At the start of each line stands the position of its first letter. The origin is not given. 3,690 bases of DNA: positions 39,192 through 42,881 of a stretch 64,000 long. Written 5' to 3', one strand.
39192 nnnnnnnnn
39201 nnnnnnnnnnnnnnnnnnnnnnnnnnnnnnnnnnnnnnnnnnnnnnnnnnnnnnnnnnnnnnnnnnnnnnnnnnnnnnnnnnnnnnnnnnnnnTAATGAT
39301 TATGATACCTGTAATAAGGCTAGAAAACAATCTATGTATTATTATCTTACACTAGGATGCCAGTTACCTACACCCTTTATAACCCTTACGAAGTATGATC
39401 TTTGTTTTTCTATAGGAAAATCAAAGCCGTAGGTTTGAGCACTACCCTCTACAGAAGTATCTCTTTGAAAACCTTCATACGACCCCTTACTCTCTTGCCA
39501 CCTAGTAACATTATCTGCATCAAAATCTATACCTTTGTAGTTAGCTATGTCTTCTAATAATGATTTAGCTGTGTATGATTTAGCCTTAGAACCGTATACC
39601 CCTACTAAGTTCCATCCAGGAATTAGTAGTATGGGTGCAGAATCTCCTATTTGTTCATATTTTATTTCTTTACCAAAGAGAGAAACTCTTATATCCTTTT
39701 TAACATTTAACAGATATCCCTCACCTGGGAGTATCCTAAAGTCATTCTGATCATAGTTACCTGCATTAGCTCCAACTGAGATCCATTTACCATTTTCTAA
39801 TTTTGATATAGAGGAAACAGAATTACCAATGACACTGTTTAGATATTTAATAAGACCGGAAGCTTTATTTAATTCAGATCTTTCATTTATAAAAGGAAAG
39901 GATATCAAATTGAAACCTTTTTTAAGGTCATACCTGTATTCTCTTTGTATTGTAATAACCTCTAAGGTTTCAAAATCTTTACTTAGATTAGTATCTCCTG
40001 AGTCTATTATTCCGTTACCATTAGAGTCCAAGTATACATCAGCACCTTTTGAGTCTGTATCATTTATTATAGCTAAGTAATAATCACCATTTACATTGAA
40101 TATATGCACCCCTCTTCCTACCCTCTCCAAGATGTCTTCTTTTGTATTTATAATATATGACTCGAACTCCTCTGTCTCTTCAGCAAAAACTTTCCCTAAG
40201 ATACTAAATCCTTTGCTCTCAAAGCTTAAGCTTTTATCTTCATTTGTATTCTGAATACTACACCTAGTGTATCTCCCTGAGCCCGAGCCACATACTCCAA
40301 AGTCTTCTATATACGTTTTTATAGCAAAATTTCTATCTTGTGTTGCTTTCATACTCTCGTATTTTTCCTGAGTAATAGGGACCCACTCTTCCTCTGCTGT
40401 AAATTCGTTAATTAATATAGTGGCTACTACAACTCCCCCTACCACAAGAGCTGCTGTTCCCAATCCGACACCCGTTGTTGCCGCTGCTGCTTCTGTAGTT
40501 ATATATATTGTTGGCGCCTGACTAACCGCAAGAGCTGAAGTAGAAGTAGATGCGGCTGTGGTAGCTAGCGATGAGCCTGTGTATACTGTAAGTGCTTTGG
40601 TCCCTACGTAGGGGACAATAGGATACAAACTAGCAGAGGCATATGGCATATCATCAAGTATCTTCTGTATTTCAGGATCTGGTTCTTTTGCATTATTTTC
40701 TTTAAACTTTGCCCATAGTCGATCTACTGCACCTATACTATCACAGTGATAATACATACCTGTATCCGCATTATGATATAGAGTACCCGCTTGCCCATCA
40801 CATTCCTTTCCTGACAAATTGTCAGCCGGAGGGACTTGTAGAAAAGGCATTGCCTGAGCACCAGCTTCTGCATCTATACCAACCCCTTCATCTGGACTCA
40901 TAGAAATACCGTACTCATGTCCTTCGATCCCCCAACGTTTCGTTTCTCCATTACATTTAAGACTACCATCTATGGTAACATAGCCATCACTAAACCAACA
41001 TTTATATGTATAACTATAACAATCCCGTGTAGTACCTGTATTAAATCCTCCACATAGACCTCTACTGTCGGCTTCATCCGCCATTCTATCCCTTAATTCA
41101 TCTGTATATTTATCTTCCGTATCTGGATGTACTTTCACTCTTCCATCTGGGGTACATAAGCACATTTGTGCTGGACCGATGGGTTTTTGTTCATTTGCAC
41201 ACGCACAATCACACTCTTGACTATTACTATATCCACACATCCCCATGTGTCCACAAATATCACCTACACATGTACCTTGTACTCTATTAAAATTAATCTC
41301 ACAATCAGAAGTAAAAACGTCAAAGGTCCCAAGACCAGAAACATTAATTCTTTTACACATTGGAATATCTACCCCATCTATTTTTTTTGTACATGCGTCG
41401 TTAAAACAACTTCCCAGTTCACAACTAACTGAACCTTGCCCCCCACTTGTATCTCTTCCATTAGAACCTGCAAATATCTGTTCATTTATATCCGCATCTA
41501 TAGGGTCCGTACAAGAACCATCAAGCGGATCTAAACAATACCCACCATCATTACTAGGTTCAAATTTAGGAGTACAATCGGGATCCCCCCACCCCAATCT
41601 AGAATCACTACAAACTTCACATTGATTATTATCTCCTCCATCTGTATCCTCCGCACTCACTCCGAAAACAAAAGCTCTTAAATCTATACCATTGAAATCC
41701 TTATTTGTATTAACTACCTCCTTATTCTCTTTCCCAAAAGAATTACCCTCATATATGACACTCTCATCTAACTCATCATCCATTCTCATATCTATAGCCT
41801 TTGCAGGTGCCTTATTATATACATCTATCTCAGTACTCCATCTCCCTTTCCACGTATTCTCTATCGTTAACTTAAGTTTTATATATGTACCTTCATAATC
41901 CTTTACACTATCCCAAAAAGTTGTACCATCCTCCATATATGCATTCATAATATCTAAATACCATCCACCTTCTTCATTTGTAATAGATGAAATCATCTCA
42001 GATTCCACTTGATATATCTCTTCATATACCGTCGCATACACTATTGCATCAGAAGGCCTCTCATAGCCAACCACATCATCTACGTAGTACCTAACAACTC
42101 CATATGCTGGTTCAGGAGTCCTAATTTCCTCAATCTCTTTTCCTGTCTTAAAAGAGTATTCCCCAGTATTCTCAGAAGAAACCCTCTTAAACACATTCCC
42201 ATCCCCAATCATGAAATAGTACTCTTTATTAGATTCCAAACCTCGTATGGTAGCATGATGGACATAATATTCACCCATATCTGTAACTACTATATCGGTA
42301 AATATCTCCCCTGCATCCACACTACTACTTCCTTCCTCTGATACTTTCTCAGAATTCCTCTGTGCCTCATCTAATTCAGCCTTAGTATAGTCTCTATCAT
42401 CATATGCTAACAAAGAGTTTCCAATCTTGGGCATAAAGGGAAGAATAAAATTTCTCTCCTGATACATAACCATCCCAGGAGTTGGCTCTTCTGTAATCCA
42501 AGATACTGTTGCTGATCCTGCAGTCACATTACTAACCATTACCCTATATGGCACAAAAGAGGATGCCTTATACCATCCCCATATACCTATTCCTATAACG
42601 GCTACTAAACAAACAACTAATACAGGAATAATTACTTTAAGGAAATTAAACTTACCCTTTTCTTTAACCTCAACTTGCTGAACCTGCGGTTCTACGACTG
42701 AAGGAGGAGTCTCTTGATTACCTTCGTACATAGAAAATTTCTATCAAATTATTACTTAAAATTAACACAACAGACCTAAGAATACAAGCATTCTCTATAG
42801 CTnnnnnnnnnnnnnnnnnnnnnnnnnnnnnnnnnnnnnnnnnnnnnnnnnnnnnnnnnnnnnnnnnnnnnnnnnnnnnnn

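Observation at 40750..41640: Eukaryote-like cysteine-rich extracellular module (more than 40 Cys in about 300 aa) inside the giant protein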

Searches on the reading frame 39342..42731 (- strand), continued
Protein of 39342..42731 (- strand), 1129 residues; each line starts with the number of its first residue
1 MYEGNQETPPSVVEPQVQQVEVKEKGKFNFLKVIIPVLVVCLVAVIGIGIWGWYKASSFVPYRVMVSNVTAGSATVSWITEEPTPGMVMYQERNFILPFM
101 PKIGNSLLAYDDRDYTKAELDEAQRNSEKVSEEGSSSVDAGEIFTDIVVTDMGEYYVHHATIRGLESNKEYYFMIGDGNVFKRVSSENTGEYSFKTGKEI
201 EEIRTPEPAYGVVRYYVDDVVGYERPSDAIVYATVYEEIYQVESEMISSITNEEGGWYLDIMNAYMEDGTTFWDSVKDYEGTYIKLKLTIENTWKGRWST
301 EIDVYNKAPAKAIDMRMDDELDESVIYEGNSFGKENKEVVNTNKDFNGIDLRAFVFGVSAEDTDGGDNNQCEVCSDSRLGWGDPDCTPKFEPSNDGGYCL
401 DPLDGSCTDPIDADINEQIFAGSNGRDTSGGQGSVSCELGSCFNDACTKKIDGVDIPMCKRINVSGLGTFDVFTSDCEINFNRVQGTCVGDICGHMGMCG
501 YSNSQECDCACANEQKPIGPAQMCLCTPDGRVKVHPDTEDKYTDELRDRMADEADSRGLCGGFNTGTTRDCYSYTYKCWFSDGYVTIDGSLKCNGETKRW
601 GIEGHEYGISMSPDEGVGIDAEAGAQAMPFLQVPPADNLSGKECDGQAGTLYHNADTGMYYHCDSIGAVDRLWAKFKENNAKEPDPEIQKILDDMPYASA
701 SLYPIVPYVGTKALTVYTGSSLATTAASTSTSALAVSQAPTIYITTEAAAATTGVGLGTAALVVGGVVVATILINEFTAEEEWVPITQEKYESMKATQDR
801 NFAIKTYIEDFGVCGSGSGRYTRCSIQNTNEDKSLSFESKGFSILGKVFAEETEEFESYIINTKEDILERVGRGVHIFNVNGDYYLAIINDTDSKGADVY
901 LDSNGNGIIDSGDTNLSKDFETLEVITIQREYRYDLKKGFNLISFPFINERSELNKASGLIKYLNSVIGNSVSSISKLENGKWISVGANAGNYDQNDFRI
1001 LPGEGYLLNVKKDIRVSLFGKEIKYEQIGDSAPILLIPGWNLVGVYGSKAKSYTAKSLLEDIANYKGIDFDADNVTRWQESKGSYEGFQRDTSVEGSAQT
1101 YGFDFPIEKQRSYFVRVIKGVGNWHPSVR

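Call 41: fold_search(model_id=the predicted structure, library=pdb)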
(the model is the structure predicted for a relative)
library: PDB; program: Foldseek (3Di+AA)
matches with E <= 10: 1055; with E <= 0.001: 19
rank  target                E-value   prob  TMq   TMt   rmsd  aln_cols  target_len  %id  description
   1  2ibg_B                4.7e-05  1.00  0.09  0.35  15.3       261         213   10  Crystal Structure of Hedgehog Bound to the FNIII Domains of Ihog (released 2006-10-24)
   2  6xay_A                5.5e-05  1.00  0.06  0.24  16.3       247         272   10  Structure of a fragment of human fibronectin containing the 10th, 11th and 12th type III domains (released 2021-06-09)
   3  2ibg_A                9.4e-05  1.00  0.09  0.33  14.3       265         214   10  Crystal Structure of Hedgehog Bound to the FNIII Domains of Ihog (released 2006-10-24)
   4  2ibb                  9.9e-05  0.99  0.08  0.31  14.8       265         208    9  Crystal Structure of the First and Second FNIII Domains of Ihog (released 2006-10-24)
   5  4lxo_A                1.2e-04  0.99  0.06  0.34  18.0       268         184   10  Crystal structure of 9,10Fn3-elegantin chimera (released 2014-08-06)
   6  6xay_B                1.3e-04  1.00  0.07  0.24  16.3       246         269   10  Structure of a fragment of human fibronectin containing the 10th, 11th and 12th type III domains (released 2021-06-09)
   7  7y6e_E                1.5e-04  1.00  0.08  0.35  14.8       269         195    9  Crystal structure of sDscam FNIII23 domains, isoform Beta2v6 (released 2023-05-24)
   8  7y6e_C                1.5e-04  1.00  0.07  0.34  15.4       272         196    8  Crystal structure of sDscam FNIII23 domains, isoform Beta2v6 (released 2023-05-24)
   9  9p6s_C                1.6e-04  1.00  0.07  0.38  17.1       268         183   11  Cryo-EM structure of human integrin alpha5beta1 in complex with fibronectin (FN 7-10) (released 2026-03-25)
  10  7y6e_G                1.8e-04  0.99  0.08  0.34  15.1       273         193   10  Crystal structure of sDscam FNIII23 domains, isoform Beta2v6 (released 2023-05-24)
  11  7y8s_A                2.0e-04  0.99  0.08  0.27  13.2       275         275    8  Crystal structure of sDscam FNIII1-3 domains, isoform beta2v6 (released 2023-05-24)
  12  5myb_A                2.4e-04  0.98  0.07  0.33  17.5       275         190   10  Homodimerization of Tie2 Fibronectin-like domains 2 and 3 in space group P21 (released 2017-04-26)
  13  8k4q_A                2.6e-04  0.97  0.07  0.30  16.0       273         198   10  Crystal structure of nanobody HuNb103 bound to human interleukin-4 receptor subunit alpha (released 2024-06-26)
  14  4pln_D                3.5e-04  0.99  0.06  0.30  19.7       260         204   10  Crystal Structure of Chicken Netrin-1 (LN-LE3) complexed with mouse Neogenin (FN4-5) (released 2014-06-18)
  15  9u61_E                4.1e-04  0.89  0.06  0.05  18.1       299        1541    7  CP/MBL pathways C3 convertase C4b2a and C3 complex (released 2026-01-14)
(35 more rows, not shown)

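Call 75: search_protein_families(library=pfam, proteins=[L019:9069-9722:+, L019:2090-4153:-, L073:1480-2175:-, L011:7694-9751:-, L027:8358-8909:-, L015:1228-1941:+, L015:17659-18168:+, L019:12653-13096:-, L019:13816-14775:-], max_evalue=0.001)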
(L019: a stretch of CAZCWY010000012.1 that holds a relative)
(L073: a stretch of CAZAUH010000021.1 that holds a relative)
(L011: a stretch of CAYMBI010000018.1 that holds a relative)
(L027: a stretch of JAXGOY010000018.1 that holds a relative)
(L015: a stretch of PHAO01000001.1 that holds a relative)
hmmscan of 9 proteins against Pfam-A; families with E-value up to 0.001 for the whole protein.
L019:9069-9722:+ (217 aa): 2 families
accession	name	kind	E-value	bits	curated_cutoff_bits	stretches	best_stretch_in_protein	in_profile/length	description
PF00717.28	Peptidase_S24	-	5.8e-18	65.1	23.3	1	83-208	1-116/116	Peptidase S24-like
PF01726.22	LexA_DNA_bind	-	1.4e-16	60.5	23.7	1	3-61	2-60/65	LexA DNA binding domain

L019:2090-4153:- (687 aa): 1 family
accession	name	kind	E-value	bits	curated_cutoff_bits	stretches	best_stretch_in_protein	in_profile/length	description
PF25788.1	Ig_Rha78A_N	-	1.6e-55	186.3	27.4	4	444-553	2-101/105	Rha78A-like, N-terminal immunoglobulin domain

L073:1480-2175:- (231 aa): 2 families
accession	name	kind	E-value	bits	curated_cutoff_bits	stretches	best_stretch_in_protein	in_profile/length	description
PF04055.27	Radical_SAM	-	8e-20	72.1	29.5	1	22-162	2-148/166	Radical SAM superfamily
PF13353.11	Fer4_12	-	5.6e-10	40.1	22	1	18-142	6-133/137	4Fe-4S single cluster domain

L011:7694-9751:- (685 aa): 2 families
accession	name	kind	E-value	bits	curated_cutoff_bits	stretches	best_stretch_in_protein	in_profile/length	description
PF13597.11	NRDD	-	5.9e-185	616.6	26.2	1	128-673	1-531/562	Anaerobic ribonucleoside-triphosphate reductase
PF03477.21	ATP-cone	-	1.9e-14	54.4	25.8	1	11-89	2-76/88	ATP cone domain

L027:8358-8909:- (183 aa): 0 families

L015:1228-1941:+ (237 aa): 0 families

L015:17659-18168:+ (169 aa): 1 family
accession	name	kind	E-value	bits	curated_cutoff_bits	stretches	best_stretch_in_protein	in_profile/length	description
PF01467.32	CTP_transf_like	-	4.2e-12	46.8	21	1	25-114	3-89/133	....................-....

L019:12653-13096:- (147 aa): 2 families
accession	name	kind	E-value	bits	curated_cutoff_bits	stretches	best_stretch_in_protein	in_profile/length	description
PF03477.21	ATP-cone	-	3.2e-16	60.1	25.8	1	50-134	2-86/88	ATP cone domain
PF22811.2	Zn_ribbon_NrdR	-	1.4e-15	57.3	27.2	1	1-42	1-42/42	Transcriptional repressor NrdR-like, N-terminal domain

L019:13816-14775:- (319 aa): 5 families
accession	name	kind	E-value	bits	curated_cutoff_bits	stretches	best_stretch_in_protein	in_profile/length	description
PF07992.20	Pyr_redox_2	-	2.2e-45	155.7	26.1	1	9-297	1-291/291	Pyridine nucleotide-disulphide oxidoreductase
PF13738.12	Pyr_redox_3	-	2.4e-18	66.9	30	1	81-278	100-305/305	Pyridine nucleotide-disulphide oxidoreductase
PF00070.33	Pyr_redox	-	7.3e-11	42.9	22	1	150-221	2-80/82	Pyridine nucleotide-disulphide oxidoreductase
PF00890.30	FAD_binding_2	-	5.3e-05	23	20.4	0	10-37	1-28/414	FAD binding domain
PF03486.20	HI0933_like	-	0.00028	20.8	50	0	10-37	2-29/244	HI0933-like protein Rossmann domain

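Call 82: find_encoding_contigs(protein=P0003, flank=10000, max_places=4)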
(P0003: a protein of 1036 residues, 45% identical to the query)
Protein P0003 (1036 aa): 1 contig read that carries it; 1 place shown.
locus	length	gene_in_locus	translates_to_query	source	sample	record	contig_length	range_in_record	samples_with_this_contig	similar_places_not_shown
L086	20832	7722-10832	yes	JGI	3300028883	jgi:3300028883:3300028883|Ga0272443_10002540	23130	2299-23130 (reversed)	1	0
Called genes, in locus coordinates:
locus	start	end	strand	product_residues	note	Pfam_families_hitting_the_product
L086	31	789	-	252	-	PF01734:Patatin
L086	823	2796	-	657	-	PF00270:DEAD (weak), PF04851:ResIII, PF17757:UvrB_inter, PF27431:UvrB_3rd, PF00271:Helicase_C, PF12344:UvrB, PF02151:UVR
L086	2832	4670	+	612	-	PF02518:HATPase_c, PF13589:HATPase_c_3, PF01119:DNA_mis_repair, PF08676:MutL_C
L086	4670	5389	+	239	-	-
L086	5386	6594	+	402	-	PF01041:DegT_DnrJ_EryC1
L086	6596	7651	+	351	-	PF02388:FemAB (faint), PF13480:Acetyltransf_6 (weak)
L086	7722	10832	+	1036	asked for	PF16656:Pur_ac_phosph_N (weak)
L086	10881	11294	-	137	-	PF06966:DUF1295, PF04140:ICMT (weak), PF04191:PEMT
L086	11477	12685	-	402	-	-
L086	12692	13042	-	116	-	PF09685:MamF_MmsF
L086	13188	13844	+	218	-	PF01726:LexA_DNA_bind, PF00717:Peptidase_S24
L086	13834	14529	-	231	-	PF13353:Fer4_12, PF04055:Radical_SAM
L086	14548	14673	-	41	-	PF13597:NRDD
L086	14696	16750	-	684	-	PF03477:ATP-cone, PF13597:NRDD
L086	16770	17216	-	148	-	PF22811:Zn_ribbon_NrdR, PF03477:ATP-cone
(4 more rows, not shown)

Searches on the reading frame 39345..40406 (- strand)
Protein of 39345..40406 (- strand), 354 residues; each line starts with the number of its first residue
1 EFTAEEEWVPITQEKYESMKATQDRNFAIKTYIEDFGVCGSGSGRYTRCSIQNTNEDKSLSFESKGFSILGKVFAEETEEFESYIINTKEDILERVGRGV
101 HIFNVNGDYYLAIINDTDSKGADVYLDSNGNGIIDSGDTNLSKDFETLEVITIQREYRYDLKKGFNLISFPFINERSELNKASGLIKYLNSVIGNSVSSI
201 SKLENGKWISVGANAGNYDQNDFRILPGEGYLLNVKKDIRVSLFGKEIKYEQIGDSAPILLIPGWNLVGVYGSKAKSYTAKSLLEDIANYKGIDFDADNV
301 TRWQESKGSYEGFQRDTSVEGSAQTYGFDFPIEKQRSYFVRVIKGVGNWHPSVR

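Call 46: search_protein_families(library=pfam, proteins=[window:39345-40406:-], max_evalue=10)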
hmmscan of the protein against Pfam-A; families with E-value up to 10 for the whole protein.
seq(354 aa): 0 families

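Call 49: search_solved_structures(query=A4, max_evalue=10)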
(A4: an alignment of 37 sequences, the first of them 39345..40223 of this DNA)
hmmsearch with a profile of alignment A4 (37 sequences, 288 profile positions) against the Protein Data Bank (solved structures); distinct sequences matched with E-value up to 10: 22.
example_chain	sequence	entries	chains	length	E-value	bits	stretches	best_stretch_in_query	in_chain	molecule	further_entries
8ias_A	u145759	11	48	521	0.38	13.3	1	32-124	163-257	Pyruvate kinase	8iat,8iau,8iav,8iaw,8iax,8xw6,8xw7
6nxq_A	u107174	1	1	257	0.75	12.4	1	190-245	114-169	Triosephosphate isomerase, cytosolic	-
6nxs_A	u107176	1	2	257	0.75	12.3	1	190-245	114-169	Triosephosphate isomerase, cytosolic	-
6nxx_A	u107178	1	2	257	0.76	12.3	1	190-245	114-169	Triosephosphate isomerase, cytosolic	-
6nxw_A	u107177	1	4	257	0.76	12.3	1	190-245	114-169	Triosephosphate isomerase, cytosolic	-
6nxy_A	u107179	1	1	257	0.76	12.3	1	190-245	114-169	Triosephosphate isomerase, cytosolic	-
4obt_A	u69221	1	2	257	0.76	12.3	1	190-245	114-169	Triosephosphate isomerase, cytosolic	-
6nxr_A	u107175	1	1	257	0.77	12.3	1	190-245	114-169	Triosephosphate isomerase, cytosolic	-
4uda_A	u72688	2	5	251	0.79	12.3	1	87-148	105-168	MINERALOCORTICOID RECEPTOR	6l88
2a3i_A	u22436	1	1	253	0.84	12.2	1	87-147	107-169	Mineralocorticoid receptor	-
1y9r_A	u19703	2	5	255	0.87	12.1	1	87-147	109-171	Mineralocorticoid receptor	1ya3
5hcv_A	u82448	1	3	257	0.88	12.1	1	87-147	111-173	Mineralocorticoid receptor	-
2abi_A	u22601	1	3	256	0.88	12.1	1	87-147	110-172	Mineralocorticoid receptor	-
2oax_A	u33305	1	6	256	0.88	12.1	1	87-147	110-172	Mineralocorticoid receptor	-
3vhv_A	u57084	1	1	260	0.92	12.1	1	87-147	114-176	Mineralocorticoid receptor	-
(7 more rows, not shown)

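Call 72: find_homologous_proteins(query=A4, max_evalue=0.001)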
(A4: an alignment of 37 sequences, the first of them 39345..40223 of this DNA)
Query A4 (37 sequences) (293 aa, profile of the alignment): 35 proteins with E <= 0.001 among 3896 candidates.
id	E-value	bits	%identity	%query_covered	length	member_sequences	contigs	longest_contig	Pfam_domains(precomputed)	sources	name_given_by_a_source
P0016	1.9e-112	393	44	93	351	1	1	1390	-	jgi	jgi:hypothetical protein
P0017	1.7e-109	384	41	97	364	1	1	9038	-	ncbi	ncbi:MAG: hypothetical protein WCX94_02095, partial [Candidatus Dojkabacteria bacterium]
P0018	1.9e-107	377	40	98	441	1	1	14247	-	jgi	jgi:hypothetical protein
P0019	5.7e-107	375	41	97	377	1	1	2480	-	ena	-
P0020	8.4e-104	365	42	98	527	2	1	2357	-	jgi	jgi:hypothetical protein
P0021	5.4e-103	362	47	78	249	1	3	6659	-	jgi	jgi:hypothetical protein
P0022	1.2e-101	358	43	98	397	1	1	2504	-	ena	-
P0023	2.9e-100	353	41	93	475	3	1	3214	-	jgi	jgi:hypothetical protein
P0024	4.2e-98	346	47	75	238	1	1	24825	-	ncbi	-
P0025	3.7e-93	330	39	98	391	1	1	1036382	-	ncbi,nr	ncbi:MAG: hypothetical protein QY318_02735 [Candidatus Dojkabacteria bacterium]|nr:MAG: hypothetical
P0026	8.3e-91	322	43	77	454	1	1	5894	-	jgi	jgi:hypothetical protein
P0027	8.6e-86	306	47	75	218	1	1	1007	-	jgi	jgi:hypothetical protein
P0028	1.5e-77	279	31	84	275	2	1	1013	-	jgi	jgi:hypothetical protein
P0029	5.1e-77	277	33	63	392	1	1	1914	-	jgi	jgi:hypothetical protein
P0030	1.6e-75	272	34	92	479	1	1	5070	-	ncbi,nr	ncbi:MAG: hypothetical protein U9Q67_00870, partial [Patescibacteria group bacterium]|nr:hypothetica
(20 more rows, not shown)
